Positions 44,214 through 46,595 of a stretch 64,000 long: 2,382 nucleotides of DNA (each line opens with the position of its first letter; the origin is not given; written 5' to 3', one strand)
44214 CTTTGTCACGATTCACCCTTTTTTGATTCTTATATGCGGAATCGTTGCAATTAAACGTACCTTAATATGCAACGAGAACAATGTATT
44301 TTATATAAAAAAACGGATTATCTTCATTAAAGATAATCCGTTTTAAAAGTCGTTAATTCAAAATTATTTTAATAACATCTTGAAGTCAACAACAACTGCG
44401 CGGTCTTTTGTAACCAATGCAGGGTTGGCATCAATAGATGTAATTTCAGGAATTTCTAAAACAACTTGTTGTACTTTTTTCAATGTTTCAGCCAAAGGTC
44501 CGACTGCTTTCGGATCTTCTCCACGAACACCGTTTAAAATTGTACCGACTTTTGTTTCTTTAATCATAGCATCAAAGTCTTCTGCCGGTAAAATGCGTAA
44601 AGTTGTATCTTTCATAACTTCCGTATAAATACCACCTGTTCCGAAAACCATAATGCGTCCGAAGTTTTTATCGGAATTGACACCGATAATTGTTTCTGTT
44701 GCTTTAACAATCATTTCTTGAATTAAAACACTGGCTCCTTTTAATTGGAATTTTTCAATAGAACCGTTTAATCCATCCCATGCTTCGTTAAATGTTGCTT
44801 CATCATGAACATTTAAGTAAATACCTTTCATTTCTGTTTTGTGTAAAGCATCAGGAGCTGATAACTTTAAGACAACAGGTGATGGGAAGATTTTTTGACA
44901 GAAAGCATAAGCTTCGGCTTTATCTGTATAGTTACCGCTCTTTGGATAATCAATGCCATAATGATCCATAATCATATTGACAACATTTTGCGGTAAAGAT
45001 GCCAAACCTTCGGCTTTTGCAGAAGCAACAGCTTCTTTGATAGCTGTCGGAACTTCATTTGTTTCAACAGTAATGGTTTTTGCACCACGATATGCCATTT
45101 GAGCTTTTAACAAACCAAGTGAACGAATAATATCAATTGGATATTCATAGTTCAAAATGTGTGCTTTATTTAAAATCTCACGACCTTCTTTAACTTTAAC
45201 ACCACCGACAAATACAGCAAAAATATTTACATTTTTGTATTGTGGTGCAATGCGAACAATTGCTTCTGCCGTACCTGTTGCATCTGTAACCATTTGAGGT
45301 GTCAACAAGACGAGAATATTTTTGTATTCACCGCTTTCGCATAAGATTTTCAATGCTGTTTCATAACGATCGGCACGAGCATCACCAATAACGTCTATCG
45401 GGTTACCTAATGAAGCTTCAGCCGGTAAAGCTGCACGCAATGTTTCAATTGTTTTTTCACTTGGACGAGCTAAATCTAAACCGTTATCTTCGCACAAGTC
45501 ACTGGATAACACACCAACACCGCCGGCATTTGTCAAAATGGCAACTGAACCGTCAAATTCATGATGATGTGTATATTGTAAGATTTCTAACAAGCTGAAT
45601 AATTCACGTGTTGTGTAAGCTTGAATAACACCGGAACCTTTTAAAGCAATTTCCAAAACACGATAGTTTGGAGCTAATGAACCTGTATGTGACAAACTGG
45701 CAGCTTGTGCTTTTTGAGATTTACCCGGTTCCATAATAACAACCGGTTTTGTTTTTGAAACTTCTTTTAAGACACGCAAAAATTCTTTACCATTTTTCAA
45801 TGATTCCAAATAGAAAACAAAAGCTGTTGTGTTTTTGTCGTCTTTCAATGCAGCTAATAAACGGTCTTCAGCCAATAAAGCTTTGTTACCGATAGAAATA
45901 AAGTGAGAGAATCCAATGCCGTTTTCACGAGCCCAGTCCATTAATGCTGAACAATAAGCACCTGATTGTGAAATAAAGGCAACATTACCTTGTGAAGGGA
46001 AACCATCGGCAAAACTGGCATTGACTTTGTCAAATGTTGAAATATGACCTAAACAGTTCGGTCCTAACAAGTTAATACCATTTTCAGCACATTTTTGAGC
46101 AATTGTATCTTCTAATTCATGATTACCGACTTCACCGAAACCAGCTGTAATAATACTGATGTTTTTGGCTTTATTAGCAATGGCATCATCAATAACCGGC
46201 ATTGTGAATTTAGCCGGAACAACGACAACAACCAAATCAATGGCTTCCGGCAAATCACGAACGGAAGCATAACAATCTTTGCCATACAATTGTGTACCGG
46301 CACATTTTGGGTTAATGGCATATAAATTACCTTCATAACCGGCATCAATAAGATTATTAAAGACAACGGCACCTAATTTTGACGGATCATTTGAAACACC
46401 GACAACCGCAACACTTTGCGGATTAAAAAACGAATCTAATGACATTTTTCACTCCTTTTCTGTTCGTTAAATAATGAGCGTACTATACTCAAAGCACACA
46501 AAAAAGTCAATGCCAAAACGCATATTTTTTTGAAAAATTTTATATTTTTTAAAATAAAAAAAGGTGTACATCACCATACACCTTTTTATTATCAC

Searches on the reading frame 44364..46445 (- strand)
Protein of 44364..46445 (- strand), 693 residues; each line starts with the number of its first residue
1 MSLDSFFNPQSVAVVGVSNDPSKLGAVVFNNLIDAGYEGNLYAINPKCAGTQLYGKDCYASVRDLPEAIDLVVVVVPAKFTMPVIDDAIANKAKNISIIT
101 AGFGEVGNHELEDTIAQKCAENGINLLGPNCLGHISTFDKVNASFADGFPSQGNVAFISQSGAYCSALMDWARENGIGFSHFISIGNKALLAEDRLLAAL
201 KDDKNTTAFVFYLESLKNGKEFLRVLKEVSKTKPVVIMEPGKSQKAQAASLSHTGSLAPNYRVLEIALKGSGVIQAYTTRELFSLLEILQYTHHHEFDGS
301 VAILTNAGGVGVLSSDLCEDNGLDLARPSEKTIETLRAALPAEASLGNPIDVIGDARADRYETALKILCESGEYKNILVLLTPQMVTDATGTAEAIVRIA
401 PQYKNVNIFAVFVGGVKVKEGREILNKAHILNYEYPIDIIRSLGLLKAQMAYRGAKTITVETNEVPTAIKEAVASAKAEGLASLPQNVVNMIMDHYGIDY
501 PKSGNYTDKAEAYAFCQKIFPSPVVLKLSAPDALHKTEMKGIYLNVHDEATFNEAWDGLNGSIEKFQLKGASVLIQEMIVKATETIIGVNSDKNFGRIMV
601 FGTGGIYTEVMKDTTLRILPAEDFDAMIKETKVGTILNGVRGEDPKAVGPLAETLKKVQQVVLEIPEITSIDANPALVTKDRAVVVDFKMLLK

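Call 8: search_protein_families(library=pfam, proteins=[window:44364-46445:-], max_evalue=0.01)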
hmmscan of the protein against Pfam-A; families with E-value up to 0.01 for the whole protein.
window:44364-46445:- (693 aa): 5 families
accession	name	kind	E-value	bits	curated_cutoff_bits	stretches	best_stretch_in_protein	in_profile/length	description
PF13549.11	ATP-grasp_5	-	5e-49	167.1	27.6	1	476-691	2-220/221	ATP-grasp domain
PF13607.11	Succ_CoA_lig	-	1.6e-46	157.9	27.4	1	152-289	1-138/138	Succinyl-CoA ligase like flavodoxin domain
PF13380.12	CoA_binding_2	-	3.2e-23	82.8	22.8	1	11-133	2-112/116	CoA binding domain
PF02629.25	CoA_binding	-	2.6e-13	51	22.3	1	9-102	3-97/97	CoA binding domain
PF19045.5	Ligase_CoA_2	-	1.2e-11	45.4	23.7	1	301-441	1-145/162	Ligase-CoA domain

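Call 10: find_encoding_contigs(protein=window:44364-46445:-, flank=4000, max_places=10)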
Protein window:44364-46445:- (693 aa): 2 contigs read that carry it; 1 place shown.
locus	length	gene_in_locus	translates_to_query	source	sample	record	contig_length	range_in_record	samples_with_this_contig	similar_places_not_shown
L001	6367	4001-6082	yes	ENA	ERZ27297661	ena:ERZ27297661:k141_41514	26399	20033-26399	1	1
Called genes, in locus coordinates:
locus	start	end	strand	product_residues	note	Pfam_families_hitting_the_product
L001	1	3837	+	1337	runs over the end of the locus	PF05170:AsmA, PF05359:DUF748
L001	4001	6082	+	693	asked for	PF02629:CoA_binding, PF13380:CoA_binding_2, PF13607:Succ_CoA_lig, PF19045:Ligase_CoA_2, PF13549:ATP-grasp_5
